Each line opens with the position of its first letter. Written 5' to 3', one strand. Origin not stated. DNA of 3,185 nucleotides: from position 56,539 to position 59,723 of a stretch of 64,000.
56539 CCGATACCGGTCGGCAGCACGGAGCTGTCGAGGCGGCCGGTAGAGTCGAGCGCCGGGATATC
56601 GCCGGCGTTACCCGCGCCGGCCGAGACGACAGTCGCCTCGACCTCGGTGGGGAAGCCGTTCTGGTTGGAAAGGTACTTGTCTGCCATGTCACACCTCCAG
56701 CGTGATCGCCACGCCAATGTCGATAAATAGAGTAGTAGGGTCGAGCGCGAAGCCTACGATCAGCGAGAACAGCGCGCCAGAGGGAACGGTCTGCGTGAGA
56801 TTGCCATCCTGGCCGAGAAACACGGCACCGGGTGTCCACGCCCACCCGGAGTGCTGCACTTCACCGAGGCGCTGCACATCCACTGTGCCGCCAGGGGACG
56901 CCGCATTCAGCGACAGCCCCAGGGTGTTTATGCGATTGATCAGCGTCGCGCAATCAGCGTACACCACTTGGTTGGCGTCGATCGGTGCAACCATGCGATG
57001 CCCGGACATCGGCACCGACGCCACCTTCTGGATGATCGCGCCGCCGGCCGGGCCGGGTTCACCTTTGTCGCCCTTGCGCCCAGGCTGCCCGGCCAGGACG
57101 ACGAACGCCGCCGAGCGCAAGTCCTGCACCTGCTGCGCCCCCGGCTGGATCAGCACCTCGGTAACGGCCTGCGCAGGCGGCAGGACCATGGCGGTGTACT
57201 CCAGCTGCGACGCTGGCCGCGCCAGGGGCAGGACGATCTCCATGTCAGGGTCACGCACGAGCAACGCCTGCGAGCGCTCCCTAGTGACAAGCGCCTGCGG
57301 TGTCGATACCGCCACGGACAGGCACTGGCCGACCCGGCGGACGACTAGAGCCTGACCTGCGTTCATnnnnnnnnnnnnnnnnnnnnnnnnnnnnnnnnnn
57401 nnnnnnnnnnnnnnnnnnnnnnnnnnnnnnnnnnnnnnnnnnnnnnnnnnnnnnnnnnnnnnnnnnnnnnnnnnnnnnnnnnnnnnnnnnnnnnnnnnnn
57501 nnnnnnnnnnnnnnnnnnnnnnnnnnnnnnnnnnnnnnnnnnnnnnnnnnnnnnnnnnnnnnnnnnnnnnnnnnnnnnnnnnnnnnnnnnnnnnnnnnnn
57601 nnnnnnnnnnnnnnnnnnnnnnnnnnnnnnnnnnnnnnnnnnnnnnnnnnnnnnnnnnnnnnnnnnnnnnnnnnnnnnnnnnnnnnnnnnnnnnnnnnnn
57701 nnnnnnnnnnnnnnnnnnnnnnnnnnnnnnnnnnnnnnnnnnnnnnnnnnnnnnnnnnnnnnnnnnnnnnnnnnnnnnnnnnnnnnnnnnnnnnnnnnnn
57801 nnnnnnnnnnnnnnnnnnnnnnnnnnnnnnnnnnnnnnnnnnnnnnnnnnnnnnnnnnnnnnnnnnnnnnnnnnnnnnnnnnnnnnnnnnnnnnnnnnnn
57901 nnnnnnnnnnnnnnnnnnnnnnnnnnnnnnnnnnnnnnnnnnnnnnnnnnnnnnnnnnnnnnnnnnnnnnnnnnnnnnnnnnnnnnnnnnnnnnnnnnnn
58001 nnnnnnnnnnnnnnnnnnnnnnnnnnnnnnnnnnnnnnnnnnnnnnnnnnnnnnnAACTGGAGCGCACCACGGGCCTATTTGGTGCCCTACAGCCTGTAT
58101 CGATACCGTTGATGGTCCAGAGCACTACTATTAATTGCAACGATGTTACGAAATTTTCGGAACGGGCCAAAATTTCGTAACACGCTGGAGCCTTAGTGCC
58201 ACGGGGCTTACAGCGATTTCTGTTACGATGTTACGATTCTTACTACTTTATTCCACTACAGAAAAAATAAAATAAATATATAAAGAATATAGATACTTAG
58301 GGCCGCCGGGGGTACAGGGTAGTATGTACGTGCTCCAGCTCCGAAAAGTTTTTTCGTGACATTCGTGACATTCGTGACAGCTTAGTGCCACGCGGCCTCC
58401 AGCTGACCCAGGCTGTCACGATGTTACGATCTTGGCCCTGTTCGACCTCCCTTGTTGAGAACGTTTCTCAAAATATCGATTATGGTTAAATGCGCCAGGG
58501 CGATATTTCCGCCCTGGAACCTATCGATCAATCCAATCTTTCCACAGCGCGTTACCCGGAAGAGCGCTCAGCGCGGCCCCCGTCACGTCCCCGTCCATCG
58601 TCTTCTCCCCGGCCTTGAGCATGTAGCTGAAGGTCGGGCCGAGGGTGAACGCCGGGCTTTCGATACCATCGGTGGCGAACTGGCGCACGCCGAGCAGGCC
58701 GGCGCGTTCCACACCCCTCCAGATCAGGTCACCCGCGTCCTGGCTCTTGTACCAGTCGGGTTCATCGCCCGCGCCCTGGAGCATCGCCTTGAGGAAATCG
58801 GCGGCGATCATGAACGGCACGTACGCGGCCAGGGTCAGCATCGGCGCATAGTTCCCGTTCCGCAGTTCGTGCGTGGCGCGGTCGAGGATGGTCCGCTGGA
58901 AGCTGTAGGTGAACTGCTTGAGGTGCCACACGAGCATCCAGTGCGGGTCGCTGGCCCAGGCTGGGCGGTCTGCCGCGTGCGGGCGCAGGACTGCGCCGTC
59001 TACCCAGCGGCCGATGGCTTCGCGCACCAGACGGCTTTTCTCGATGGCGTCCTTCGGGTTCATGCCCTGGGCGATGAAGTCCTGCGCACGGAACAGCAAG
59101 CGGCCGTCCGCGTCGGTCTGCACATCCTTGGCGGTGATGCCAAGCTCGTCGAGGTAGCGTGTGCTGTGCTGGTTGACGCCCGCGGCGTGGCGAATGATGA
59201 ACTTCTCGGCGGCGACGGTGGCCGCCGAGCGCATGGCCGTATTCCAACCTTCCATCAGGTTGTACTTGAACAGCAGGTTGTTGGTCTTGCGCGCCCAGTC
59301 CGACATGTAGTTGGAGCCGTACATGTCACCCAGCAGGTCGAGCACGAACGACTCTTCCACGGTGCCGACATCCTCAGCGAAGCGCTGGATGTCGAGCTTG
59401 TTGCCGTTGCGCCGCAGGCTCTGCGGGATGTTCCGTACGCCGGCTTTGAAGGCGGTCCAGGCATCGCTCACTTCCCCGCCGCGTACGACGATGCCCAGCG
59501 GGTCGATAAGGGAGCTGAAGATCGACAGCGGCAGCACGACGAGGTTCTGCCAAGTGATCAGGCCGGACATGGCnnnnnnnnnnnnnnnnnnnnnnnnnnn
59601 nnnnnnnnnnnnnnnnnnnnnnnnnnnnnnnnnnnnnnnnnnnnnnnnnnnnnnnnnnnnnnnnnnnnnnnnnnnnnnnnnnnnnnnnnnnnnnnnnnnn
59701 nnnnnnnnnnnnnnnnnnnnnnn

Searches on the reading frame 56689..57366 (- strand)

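Call 24: search_protein_families(library=pfam, max_evalue=0.1, proteins=[window:56689-57366:-])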
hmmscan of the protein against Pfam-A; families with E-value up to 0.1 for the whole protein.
window:56689-57366:- (225 aa): 1 family
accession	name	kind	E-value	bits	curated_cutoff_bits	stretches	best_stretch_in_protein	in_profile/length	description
PF06534.19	RGM_C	-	0.072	12.6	27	1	4-32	120-148/237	Repulsive guidance molecule (RGM) C-terminal domain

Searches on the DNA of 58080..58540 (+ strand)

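Call 17: search_dna_similar(query=window:58080-58540:+, collection=phages, mode=distant, max_rows=40, max_evalue=0.001)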
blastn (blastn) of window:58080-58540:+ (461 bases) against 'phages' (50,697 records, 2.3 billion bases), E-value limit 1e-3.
Records with a match: 4; places in all: 17; records where one place covers at least 80% of the query: 4.
Best place of each record, by identity: 95-99% 4.
By first word of the organism name: Pseudomonas 4.
By host as written in the record: - 2; Pseudomonas aeruginosa CRPA190 (carbapenem-resistant) 1; Pseudomonas aeruginosa YMC17/07/R4900 1.
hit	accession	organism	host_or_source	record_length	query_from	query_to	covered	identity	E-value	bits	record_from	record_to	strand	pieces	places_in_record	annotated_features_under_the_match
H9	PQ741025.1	Pseudomonas phage CRPAP1904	Pseudomonas aeruginosa CRPA190 ...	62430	1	461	100%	98.7%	0e+0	805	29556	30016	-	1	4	virion structural protein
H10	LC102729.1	Pseudomonas phage phiR18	-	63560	1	461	100%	98.7%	0e+0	805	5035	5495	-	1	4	hypothetical protein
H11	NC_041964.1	Pseudomonas phage phiR18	-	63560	1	461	100%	98.7%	0e+0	805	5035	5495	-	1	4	virion structural protein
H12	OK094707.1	Pseudomonas phage YMC17/07/R4900a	Pseudomonas aeruginosa YMC17/07/R4900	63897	1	461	100%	98.5%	0e+0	801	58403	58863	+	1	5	structural protein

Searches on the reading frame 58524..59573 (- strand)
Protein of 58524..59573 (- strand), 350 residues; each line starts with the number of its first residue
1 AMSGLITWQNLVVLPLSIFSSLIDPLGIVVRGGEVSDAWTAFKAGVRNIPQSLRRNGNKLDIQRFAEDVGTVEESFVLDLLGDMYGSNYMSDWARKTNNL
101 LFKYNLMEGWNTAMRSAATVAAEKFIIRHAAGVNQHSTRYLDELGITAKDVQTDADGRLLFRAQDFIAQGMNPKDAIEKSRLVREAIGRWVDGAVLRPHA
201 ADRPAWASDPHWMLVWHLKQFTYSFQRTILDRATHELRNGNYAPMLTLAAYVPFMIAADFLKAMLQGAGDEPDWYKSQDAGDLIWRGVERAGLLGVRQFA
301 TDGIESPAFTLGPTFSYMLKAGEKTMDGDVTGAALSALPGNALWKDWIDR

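Call 54: find_related_loci(query=A4, collection=viral_contigs, flank=4000)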
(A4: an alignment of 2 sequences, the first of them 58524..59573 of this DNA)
Query A4 (350 aa) in viral_contigs; peptide patterns used: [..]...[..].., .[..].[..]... (x = any residue, [..] = any of these).
201 stretches matched a pattern; 1 encode a relative of the query (tblastn E <= 1e-3); 1 distinct loci.
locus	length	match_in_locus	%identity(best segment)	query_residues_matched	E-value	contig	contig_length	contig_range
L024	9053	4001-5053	66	2-347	4e-160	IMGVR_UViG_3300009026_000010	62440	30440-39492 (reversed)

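Call 81: find_homologous_proteins(query=window:58524-59573:-, max_evalue=1e-10)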
Query window:58524-59573:- (350 aa): 25 proteins with E <= 1e-10 among 8000 candidates.
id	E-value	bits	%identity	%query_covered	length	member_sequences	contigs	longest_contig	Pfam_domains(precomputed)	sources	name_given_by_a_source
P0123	7.2e-154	530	66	99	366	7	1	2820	-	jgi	jgi:hypothetical protein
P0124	5.5e-138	478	66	91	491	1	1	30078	PF00275.26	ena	-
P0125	5.2e-93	330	49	98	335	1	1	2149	-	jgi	jgi:hypothetical protein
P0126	1.7e-88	315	46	97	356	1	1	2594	-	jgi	jgi:hypothetical protein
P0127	2.2e-88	315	45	99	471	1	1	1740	-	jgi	-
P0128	3.4e-87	311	47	98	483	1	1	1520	-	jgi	jgi:hypothetical protein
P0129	4.0e-87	311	45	99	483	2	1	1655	-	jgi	jgi:hypothetical protein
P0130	1.5e-85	305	46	98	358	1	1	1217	-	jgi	jgi:hypothetical protein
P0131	8.7e-84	300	50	80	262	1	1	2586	-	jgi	jgi:hypothetical protein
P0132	9.3e-84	300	46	98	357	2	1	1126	-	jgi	jgi:hypothetical protein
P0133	1.3e-81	293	48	87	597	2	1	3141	-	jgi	jgi:hypothetical protein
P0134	3.4e-80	288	45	99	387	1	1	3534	-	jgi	jgi:hypothetical protein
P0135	1.3e-74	269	38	99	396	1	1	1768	-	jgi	jgi:hypothetical protein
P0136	2.1e-74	269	42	95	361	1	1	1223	-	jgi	jgi:hypothetical protein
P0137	3.1e-74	268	44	93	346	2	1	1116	-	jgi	jgi:hypothetical protein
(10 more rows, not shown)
